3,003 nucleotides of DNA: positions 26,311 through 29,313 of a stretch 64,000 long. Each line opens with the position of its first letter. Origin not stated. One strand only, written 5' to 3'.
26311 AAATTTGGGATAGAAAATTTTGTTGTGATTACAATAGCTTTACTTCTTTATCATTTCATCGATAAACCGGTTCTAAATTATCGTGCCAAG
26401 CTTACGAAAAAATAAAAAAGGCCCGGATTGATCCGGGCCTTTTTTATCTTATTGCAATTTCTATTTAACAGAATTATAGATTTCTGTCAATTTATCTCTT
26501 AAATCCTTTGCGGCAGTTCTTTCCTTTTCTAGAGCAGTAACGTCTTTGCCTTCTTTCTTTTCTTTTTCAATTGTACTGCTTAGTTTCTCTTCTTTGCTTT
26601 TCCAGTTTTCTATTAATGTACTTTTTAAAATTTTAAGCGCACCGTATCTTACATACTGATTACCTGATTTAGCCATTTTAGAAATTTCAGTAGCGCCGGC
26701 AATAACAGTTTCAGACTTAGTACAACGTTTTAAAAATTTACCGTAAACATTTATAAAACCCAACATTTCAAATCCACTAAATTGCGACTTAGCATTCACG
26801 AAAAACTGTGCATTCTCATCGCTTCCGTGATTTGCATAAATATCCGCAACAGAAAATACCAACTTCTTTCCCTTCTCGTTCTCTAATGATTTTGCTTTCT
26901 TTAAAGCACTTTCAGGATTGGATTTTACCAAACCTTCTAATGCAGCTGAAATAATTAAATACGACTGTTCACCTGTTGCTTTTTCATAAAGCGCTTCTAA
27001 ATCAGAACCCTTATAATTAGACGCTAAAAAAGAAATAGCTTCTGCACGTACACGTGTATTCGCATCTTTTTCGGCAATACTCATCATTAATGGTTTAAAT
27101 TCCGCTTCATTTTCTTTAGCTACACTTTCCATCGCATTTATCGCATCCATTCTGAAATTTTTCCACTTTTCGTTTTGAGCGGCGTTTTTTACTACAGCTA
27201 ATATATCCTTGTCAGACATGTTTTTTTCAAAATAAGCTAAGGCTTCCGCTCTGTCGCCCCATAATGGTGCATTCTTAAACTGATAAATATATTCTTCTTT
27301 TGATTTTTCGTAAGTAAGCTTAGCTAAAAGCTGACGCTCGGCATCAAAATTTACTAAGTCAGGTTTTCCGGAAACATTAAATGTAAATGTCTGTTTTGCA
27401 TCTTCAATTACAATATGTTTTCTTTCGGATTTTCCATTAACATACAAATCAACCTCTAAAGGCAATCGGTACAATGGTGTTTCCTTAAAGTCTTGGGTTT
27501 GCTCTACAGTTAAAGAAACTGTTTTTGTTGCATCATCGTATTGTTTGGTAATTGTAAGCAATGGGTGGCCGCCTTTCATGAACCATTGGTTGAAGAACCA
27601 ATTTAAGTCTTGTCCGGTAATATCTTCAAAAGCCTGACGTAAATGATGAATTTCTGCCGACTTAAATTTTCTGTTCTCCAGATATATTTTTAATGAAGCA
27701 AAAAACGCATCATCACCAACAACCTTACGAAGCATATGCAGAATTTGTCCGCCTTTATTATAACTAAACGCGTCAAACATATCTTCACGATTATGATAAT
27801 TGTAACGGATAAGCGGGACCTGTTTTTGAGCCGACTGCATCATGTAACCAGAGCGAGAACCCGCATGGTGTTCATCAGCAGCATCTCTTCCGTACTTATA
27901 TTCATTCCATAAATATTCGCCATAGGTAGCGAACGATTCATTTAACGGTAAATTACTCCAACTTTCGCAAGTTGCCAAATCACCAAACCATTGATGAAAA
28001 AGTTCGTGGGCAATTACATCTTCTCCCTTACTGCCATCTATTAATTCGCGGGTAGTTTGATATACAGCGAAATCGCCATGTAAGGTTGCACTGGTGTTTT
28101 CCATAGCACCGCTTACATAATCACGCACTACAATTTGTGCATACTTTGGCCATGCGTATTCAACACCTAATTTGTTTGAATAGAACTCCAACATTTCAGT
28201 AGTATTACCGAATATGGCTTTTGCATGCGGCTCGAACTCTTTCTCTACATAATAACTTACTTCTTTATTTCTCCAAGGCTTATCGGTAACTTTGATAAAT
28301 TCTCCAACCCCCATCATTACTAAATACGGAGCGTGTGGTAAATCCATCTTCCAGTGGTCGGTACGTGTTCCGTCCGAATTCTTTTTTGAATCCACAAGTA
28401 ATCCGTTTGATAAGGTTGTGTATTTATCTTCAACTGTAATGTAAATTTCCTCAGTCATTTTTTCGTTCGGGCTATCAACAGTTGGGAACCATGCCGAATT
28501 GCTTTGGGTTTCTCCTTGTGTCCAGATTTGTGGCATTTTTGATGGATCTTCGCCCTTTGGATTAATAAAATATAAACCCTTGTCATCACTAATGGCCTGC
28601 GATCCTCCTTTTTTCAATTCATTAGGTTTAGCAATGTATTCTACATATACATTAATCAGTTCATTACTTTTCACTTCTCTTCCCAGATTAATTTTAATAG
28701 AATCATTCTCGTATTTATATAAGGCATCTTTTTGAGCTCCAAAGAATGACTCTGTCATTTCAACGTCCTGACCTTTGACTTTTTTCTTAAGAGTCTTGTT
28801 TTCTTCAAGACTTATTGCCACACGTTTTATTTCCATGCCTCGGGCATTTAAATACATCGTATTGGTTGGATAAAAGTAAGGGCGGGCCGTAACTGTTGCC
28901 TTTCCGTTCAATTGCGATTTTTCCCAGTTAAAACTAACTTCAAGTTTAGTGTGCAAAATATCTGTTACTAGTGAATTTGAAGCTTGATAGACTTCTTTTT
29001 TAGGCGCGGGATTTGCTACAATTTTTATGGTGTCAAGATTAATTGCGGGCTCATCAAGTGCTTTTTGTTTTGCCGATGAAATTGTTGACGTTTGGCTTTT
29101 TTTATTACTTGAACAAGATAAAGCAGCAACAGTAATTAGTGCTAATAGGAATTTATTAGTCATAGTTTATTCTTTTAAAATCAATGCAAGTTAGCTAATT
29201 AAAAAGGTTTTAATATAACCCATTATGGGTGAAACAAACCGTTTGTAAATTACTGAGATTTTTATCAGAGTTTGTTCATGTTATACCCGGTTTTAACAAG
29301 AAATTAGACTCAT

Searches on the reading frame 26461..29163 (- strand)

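Call 39: search_protein_families(library=pfam, proteins=[window:26461-29163:-], max_evalue=0.001)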
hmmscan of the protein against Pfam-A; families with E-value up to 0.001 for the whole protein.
window:26461-29163:- (900 aa): 4 families
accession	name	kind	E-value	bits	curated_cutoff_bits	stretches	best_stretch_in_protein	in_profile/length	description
PF01433.26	Peptidase_M1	-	7e-47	160.3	27.7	1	320-527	5-218/218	Peptidase family M1 domain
PF17900.6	Peptidase_M1_N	-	5.2e-15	56.5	25.8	1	71-281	4-186/186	Peptidase M1 N-terminal domain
PF11940.14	DUF3458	-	6.6e-06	26.9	28.6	1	532-596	1-72/95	Domain of unknown function (DUF3458) Ig-like fold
PF13646.12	HEAT_2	-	1e-05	26.2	27.7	0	638-713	17-87/88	HEAT repeats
